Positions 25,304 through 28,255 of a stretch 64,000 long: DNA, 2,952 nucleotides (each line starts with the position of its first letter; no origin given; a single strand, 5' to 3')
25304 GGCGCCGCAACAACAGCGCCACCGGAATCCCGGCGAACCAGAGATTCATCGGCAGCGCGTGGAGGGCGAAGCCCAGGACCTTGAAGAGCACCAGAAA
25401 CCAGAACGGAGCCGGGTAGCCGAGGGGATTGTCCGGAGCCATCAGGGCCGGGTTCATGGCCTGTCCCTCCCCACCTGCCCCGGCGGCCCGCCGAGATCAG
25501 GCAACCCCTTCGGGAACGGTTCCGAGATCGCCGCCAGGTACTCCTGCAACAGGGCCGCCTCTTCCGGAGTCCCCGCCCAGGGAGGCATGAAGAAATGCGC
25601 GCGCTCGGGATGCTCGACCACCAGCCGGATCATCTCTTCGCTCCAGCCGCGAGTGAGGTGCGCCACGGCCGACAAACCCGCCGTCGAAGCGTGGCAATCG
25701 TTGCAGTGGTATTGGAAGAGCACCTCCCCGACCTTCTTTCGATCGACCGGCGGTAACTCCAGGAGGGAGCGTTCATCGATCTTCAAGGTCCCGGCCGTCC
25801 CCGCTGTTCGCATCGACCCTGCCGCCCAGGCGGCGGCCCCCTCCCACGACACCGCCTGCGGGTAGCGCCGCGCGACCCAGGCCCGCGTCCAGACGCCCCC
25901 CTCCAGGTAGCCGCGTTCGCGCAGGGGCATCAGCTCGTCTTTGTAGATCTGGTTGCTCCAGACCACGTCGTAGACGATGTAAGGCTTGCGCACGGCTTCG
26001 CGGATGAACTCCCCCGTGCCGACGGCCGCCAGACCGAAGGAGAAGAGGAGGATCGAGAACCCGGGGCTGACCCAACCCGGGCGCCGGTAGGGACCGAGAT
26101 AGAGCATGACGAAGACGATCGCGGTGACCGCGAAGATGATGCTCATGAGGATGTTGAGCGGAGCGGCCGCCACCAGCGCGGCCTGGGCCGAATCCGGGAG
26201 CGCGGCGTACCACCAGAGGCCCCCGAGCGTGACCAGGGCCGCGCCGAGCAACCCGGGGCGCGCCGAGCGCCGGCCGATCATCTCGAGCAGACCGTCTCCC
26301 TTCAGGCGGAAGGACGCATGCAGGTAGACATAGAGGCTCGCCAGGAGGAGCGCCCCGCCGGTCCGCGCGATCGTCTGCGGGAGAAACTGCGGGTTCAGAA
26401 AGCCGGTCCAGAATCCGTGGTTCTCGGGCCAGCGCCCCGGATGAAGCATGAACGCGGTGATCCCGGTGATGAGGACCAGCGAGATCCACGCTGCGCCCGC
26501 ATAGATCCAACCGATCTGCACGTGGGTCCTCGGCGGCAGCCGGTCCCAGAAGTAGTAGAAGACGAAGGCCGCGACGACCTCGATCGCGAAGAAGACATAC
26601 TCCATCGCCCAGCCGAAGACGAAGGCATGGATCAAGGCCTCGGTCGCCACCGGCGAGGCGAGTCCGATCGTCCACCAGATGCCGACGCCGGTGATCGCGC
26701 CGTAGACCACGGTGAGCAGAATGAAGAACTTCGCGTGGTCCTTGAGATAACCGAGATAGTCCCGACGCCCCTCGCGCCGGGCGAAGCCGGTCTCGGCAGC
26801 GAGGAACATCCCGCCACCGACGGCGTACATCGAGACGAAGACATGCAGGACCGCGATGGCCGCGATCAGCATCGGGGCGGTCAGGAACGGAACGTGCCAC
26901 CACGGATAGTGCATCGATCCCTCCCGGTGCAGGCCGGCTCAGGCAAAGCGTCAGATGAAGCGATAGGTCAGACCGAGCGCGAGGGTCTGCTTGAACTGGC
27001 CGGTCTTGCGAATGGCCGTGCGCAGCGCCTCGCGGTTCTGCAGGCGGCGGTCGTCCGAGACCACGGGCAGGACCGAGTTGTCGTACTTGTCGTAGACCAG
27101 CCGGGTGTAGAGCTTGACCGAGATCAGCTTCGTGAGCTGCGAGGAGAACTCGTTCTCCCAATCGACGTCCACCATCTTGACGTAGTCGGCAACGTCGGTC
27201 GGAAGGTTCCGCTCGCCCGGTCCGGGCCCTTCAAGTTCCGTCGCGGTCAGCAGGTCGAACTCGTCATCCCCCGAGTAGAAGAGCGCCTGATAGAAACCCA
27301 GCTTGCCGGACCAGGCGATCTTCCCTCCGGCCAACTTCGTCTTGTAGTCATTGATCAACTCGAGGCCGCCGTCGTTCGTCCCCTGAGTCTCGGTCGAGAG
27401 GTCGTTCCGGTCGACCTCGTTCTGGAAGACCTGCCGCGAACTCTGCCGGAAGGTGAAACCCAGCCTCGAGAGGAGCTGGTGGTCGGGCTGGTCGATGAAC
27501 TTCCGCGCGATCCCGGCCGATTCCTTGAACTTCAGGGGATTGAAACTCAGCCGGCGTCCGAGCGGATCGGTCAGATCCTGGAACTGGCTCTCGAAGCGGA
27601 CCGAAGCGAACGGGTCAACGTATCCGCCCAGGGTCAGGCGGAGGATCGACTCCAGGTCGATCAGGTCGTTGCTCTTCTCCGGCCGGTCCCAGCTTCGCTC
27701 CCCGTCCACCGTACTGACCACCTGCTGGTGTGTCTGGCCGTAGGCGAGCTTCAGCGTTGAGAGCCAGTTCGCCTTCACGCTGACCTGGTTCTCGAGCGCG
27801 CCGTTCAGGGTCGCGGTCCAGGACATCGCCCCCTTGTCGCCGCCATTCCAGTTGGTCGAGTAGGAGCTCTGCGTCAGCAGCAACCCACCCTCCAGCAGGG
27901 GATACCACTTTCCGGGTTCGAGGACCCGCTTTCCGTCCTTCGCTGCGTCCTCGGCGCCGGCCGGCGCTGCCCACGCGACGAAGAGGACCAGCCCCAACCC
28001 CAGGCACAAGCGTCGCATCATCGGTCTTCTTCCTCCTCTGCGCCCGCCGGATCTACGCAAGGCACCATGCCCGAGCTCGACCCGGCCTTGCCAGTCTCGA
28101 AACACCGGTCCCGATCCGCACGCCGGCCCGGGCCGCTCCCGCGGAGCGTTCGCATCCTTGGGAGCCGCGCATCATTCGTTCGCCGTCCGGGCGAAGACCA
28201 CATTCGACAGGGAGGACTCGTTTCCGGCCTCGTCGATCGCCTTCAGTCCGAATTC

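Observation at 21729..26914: Cytochrome bd-like oxidase module with a haem c-fused CydA (OR-C-like), CydB-like subunit, secreted CXXCH proteins and rubrerythrin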

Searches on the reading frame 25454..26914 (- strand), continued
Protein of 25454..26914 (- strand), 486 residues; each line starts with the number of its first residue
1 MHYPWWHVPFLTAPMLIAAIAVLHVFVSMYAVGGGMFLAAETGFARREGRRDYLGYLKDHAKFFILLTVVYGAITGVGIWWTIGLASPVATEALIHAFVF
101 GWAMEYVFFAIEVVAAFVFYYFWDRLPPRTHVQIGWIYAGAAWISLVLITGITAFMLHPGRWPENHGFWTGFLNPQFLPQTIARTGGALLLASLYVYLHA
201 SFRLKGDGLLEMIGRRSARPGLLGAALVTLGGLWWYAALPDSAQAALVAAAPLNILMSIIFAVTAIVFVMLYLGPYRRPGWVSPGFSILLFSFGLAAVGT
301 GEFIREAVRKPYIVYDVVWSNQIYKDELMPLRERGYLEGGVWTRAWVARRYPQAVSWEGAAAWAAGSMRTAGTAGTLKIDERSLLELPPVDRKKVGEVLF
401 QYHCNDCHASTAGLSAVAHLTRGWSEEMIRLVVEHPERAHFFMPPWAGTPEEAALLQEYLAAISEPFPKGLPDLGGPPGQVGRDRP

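Call 23: find_related_loci(query=A2, collection=genome_contigs, flank=8000)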
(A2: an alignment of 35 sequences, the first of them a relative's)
Query A2 (486 aa) in genome_contigs; peptide patterns used: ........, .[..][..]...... (x = any residue, [..] = any of these).
573 stretches matched a pattern; 456 encode a relative of the query (tblastn E <= 1e-3); the best 80 are kept; 80 distinct loci.
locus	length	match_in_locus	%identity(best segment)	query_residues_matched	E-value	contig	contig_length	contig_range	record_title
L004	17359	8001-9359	75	1-471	0e+0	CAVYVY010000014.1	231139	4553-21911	MAG: uncultured bacterium isolate MFD01299.bin.2.49 genome assembly, contig: contig_14174, whole genome shotgun sequence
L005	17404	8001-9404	70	1-483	0e+0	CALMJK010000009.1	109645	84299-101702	MAG TPA_asm: uncultured bacterium isolate SRR5468112_bin.3_CONCOCT_v1.1_MAG genome assembly, contig: ERZ781236.20, whole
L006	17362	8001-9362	73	1-472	0e+0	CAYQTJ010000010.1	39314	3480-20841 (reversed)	MAG TPA_asm: uncultured Fibrobacteraceae bacterium isolate SRP220891_co4_181 genome assembly, contig: NODE_1581_length_3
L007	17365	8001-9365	66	1-471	0e+0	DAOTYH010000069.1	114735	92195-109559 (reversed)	MAG TPA_asm: Anaerolineae bacterium isolate H23_319 k115_551389, whole genome shotgun sequence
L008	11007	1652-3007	66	1-471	0e+0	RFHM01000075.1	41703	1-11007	MAG: Acidobacteria bacterium isolate J050 k99_138167, whole genome shotgun sequence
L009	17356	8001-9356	66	1-471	0e+0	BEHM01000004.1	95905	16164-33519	Bacterium HR10 DNA, contig: NODE_102_4, isolate: HRbin10, whole genome shotgun sequence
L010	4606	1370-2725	64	1-471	0e+0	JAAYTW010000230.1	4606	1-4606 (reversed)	MAG: Candidatus Zixiibacteriota bacterium isolate AS27yjCOA_100 112324_AS27, whole genome shotgun sequence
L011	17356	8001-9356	66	1-471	0e+0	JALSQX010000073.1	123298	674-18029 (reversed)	MAG: Blastocatellia bacterium isolate 356-308_maxbin2_scaf2bin.121 356-308_scaffold_64_c1, whole genome shotgun sequence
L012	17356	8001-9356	65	1-471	0e+0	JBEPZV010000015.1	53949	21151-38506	MAG: bacterium isolate 03V1_S199.semibin_refined.036 NODE_476_length_53949_cov_10.069841, whole genome shotgun sequence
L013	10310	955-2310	65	1-471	0e+0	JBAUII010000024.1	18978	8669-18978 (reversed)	MAG: Thermodesulfobacteriota bacterium isolate MFD09513_ilm_asm_bin6 k127_65213, whole genome shotgun sequence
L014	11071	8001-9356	67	1-471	0e+0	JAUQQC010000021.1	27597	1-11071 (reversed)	MAG: Acidobacteriota bacterium isolate JZ-3.bins.73.201901 NODE_1239_length_27597_cov_48.572515, whole genome shotgun se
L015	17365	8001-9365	67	1-471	0e+0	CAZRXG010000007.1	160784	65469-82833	MAG TPA_asm: uncultured Anaerolineae bacterium isolate binchicken_co178_148 genome assembly, contig: NODE_184_length_160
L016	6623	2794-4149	64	1-471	0e+0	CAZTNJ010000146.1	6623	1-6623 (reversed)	MAG TPA_asm: uncultured Ignavibacteria bacterium isolate binchicken_co44_148 genome assembly, contig: NODE_11942_length_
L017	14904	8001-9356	66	1-471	0e+0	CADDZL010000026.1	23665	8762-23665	Chloroflexi bacterium isolate 22 genome assembly, contig: NODE_1308_length_23665_cov_5.144150, whole genome shotgun sequ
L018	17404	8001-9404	65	1-486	0e+0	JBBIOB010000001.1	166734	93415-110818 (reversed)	MAG: Armatimonadota bacterium isolate ESF170215_bin_27 NODE_69_length_166734_cov_3.53447, whole genome shotgun sequence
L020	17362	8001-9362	65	1-471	0e+0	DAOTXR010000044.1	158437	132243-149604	MAG TPA_asm: Anaerolineae bacterium isolate H21_271 k133_1953025, whole genome shotgun sequence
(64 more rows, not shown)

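Call 31: predict_structure(alignment_id=A2)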
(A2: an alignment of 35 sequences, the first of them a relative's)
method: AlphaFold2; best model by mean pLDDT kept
length: 486 residues; sequences in the alignment: 35
mean_pLDDT: 82.1   pTM: 0.80
mean pLDDT of the five models: 82.1, 79.2, 78.6, 77.4, 76.2
residues with pLDDT >= 90: 226; 70-90: 164; 50-70: 62; < 50: 34
segments of 3 or more residues with pLDDT < 50: 1-12, 440-442, 472-486
pLDDT, mean of each block of 10 residues (from residue 1): 40 67 89 95 96 95 88 74 66 81 91 95 96 96 94 88 91 95 97 96 90 94 96 91 71 82 95 93 95 93 78 61 74 81 85 86 70 71 94 90 59 60 83 71 68 91 72 45 36
secondary structure, 60 per line:
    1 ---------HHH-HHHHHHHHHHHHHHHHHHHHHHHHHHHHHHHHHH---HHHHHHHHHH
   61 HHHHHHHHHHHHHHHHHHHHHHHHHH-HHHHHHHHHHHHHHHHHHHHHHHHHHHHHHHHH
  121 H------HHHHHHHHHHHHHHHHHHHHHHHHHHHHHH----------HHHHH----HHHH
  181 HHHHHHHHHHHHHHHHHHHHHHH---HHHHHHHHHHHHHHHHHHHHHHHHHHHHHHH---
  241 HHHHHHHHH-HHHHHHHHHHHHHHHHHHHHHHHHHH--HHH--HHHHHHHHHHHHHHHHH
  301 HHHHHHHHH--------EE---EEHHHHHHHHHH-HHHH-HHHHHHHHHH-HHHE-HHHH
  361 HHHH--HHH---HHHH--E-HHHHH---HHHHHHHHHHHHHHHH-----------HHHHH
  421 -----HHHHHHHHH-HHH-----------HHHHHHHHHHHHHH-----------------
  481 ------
elements in order: H14-47 H51-86 H88-121 H128-157 H168-172 H177-203 H207-237 H241-249 H251-276 H284-309 H325-334 H336-339 H341-350 H357-364 H373-376 H381-385 H389-404 H416-420 H426-434 H450-463

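Call 36: fold_search(model_id=the predicted structure, library=pdb)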
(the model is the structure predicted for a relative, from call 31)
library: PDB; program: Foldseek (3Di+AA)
matches with E <= 10: 449; with E <= 0.001: 13
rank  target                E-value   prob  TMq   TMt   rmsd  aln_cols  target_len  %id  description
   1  8b4o_A                2.1e-06  1.00  0.43  0.46   7.3       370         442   17  Cryo-EM structure of cytochrome bd oxidase from C. glutamicum (released 2022-12-28)
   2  9r2g_A                4.9e-06  1.00  0.48  0.60   5.9       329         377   18  Cytochrome bd II oxidase qOR-2 type from Mycobacterium smegmatis (released 2026-03-04)
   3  7d5i_A                9.1e-06  1.00  0.49  0.53   5.5       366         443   17  Structure of Mycobacterium smegmatis bd complex in the apo-form. (released 2021-06-23)
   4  5doq_A                3.1e-05  1.00  0.50  0.56   5.9       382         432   16  The structure of bd oxidase from Geobacillus thermodenitrificans (released 2016-05-04)
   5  7oy2_C                3.7e-05  1.00  0.52  0.55   7.3       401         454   14  High resolution structure of cytochrome bd-II oxidase from E. coli (released 2021-12-15)
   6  7nkz_A                4.5e-05  1.00  0.47  0.50   6.3       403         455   15  Cryo-EM structure of the cytochrome bd oxidase from M. tuberculosis at 2.5 A resolution (released 2021-09-22)
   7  9fka_A                5.3e-05  1.00  0.47  0.49   6.3       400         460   15  Cryo-EM structure of the reduced cytochrome bd oxidase from M. tuberculosis (released 2025-02-12)
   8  6rko_A                1.0e-04  1.00  0.48  0.52   7.0       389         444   16  Cryo-EM structure of the E. coli cytochrome bd-I oxidase at 2.68 A resolution (released 2019-10-16)
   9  7ose_A                1.6e-04  1.00  0.47  0.46   7.9       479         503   12  cytochrome bd-II type oxidase with bound aurachin D (released 2021-11-17)
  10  6rx4_A                2.8e-04  1.00  0.51  0.52   8.2       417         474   14  THE STRUCTURE OF BD OXIDASE FROM ESCHERICHIA COLI (released 2019-11-20)
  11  7ose_B                5.2e-04  1.00  0.43  0.54   5.8       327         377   18  cytochrome bd-II type oxidase with bound aurachin D (released 2021-11-17)
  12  9r2g_D                6.3e-04  1.00  0.47  0.67   4.6       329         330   17  Cytochrome bd II oxidase qOR-2 type from Mycobacterium smegmatis (released 2026-03-04)
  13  7oy2_B                7.9e-04  1.00  0.42  0.53   5.5       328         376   16  High resolution structure of cytochrome bd-II oxidase from E. coli (released 2021-12-15)
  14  6rko_B                1.2e-03  1.00  0.41  0.51   6.3       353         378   12  Cryo-EM structure of the E. coli cytochrome bd-I oxidase at 2.68 A resolution (released 2019-10-16)
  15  7d5i_B                1.9e-03  1.00  0.40  0.53   5.4       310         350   14  Structure of Mycobacterium smegmatis bd complex in the apo-form. (released 2021-06-23)
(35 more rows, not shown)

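Call 46: search_protein_families(library=pfam, alignment_id=A3, max_evalue=0.00001)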
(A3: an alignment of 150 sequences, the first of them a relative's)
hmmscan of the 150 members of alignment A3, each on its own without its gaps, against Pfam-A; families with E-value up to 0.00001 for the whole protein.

A. member 1, L004:7097-7846:+ (250 aa): 2 families
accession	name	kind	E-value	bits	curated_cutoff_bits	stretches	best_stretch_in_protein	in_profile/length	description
PF02777.23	Sod_Fe_C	-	1.1e-36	125.3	20.9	1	139-241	1-102/102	Iron/manganese superoxide dismutases, C-terminal domain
PF00081.27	Sod_Fe_N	-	5.8e-30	104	27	1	49-129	1-81/82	Iron/manganese superoxide dismutases, alpha-hairpin domain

B. families by the number of members that match (of 150 scanned): 193 families (the first 25 are shown)
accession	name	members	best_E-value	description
PF01855.24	POR_N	4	7.5e-84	Pyruvate flavodoxin/ferredoxin oxidoreductase, thiamine diP-bdg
PF12698.13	ABC2_membrane_3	4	6.2e-40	ABC-2 family transporter protein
PF04016.18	DUF364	4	1.8e-37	Putative heavy-metal chelation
PF00072.30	Response_reg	4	3.3e-32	Response regulator receiver domain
PF02518.31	HATPase_c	4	7e-31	Histidine kinase-, DNA gyrase B-, and HSP90-like ATPase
PF01558.24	POR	4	4.8e-28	Pyruvate ferredoxin/flavodoxin oxidoreductase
PF10371.14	EKR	4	5.6e-27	Domain of unknown function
PF01061.29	ABC2_membrane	4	1.1e-25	ABC-2 type transporter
PF00512.31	HisKA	4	1e-23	His Kinase A (phospho-acceptor) domain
PF14697.11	Fer4_21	4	5.2e-11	4Fe-4S dicluster domain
PF12838.12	Fer4_7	4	5.3e-11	4Fe-4S dicluster domain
PF12837.12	Fer4_6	4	9.7e-11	4Fe-4S binding domain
PF17147.9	PFOR_II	4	1.1e-10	Pyruvate:ferredoxin oxidoreductase core domain II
PF00037.32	Fer4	4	1.7e-10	4Fe-4S binding domain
PF02775.26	TPP_enzyme_C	4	2.1e-10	Thiamine pyrophosphate enzyme, C-terminal TPP binding domain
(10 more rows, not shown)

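Call 62: search_protein_representatives(alignment_id=A2)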
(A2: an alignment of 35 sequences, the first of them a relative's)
Query: 35 sequences, 458 profile positions. Proteins with E-value up to 0.001 (for the whole library): 1159; up to 1e-10: 731; up to 1e-30: 329. The best 150 are listed.
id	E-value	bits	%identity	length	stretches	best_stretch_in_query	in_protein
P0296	2.7e-190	649.5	-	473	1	1-449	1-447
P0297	1.6e-170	584.3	-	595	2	1-353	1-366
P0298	1.4e-151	521.9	-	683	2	1-354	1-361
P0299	4.5e-151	520.2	-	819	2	1-346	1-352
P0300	4.3e-149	513.7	-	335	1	136-453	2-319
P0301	1.0e-144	499.3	-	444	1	1-447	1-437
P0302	2.9e-142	491.2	-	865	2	1-210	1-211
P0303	5.7e-137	473.7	-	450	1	1-450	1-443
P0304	1.6e-133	462.4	-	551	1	1-449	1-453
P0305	2.8e-128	445.1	-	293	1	1-293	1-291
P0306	7.1e-117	407.5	-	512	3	1-345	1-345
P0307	7.4e-116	404.1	-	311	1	50-292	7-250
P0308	2.0e-113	396.1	-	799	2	1-354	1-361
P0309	4.7e-111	388.3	-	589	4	1-343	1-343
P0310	4.2e-107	375.3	-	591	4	1-343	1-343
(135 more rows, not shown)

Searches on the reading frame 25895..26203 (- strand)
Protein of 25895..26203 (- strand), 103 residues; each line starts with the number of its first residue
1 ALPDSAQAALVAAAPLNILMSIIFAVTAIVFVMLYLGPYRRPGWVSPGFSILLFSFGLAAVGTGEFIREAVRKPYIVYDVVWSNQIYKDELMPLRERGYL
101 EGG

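Call 43: search_solved_structures(query=window:25895-26203:-, max_evalue=10, show_alignments=4)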
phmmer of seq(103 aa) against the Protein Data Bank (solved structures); distinct sequences matched with E-value up to 10: 4.
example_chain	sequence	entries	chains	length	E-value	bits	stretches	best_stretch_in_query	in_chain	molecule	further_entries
6me8_A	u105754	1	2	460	0.49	14.2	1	27-62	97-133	Soluble cytochrome b562,Melatonin receptor type 1B,Rubredoxin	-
6me6_A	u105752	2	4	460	2.1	12.1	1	27-62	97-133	Soluble cytochrome b562,Melatonin receptor type 1B,Rubredoxin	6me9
6me7_A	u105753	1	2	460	2.1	12.1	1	27-62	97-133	Soluble cytochrome b562,Melatonin receptor type 1B,Rubredoxin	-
8iuf_QK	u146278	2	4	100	2.1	12.1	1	20-49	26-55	Ubiquinol-cytochrome-C reductase complex subunit IX, mitochondrial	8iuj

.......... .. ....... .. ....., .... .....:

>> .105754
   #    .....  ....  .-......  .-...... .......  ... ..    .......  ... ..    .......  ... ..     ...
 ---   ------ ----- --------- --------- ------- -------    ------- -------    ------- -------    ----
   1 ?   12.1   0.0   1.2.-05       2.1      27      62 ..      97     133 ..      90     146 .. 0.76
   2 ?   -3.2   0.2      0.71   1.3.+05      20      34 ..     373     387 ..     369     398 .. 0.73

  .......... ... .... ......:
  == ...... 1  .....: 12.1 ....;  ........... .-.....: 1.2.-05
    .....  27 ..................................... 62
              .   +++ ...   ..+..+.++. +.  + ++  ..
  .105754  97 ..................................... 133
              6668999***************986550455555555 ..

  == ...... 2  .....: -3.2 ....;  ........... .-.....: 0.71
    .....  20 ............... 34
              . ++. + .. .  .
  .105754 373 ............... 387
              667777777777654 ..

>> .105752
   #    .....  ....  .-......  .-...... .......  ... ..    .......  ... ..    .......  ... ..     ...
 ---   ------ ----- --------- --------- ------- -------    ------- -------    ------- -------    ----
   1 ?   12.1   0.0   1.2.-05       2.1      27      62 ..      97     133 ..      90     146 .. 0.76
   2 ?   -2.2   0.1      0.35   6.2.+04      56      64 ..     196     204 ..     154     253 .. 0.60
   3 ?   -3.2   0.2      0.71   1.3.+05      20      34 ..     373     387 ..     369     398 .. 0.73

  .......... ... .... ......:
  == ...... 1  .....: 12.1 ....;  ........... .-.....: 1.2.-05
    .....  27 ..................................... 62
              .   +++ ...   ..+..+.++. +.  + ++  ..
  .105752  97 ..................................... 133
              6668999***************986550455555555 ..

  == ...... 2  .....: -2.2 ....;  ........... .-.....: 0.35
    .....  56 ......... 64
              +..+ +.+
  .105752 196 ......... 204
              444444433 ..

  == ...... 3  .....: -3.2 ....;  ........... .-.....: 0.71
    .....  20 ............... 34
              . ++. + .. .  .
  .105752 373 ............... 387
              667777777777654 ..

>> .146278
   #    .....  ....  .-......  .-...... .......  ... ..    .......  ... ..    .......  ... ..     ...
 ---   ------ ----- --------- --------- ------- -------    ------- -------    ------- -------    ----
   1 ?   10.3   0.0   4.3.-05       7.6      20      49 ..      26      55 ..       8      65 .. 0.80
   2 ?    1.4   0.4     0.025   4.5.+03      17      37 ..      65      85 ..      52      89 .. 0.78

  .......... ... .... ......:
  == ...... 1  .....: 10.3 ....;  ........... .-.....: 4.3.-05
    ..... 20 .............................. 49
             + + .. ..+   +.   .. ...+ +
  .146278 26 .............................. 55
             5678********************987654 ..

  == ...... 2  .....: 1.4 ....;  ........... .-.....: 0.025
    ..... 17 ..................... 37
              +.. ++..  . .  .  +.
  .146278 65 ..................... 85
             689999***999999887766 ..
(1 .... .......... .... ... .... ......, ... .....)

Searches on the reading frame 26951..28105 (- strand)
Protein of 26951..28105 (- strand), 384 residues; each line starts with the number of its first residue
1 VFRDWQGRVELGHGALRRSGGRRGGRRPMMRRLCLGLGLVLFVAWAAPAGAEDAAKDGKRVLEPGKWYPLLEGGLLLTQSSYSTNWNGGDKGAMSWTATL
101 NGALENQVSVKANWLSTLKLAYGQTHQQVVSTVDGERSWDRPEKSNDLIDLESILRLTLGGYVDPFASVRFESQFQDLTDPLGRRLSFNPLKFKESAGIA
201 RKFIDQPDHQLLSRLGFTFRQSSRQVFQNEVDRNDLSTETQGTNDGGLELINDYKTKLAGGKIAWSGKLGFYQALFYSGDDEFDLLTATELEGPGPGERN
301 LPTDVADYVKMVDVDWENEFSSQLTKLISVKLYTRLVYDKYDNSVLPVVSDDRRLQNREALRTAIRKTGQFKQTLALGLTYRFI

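Call 3: search_protein_families(library=pfam, proteins=[window:26951-28105:-], max_evalue=0.1)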
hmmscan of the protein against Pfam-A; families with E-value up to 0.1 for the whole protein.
window:26951-28105:- (384 aa): 1 family
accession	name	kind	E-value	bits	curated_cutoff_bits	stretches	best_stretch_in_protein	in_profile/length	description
PF11276.14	DUF3078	-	6.6e-10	39.7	25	1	78-176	2-89/92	Protein of unknown function (DUF3078)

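Call 4: search_protein_families(library=ncbifam, proteins=[window:26951-28105:-], max_evalue=0.1)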
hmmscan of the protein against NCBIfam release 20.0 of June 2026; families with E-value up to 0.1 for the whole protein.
window:26951-28105:- (384 aa): 0 families
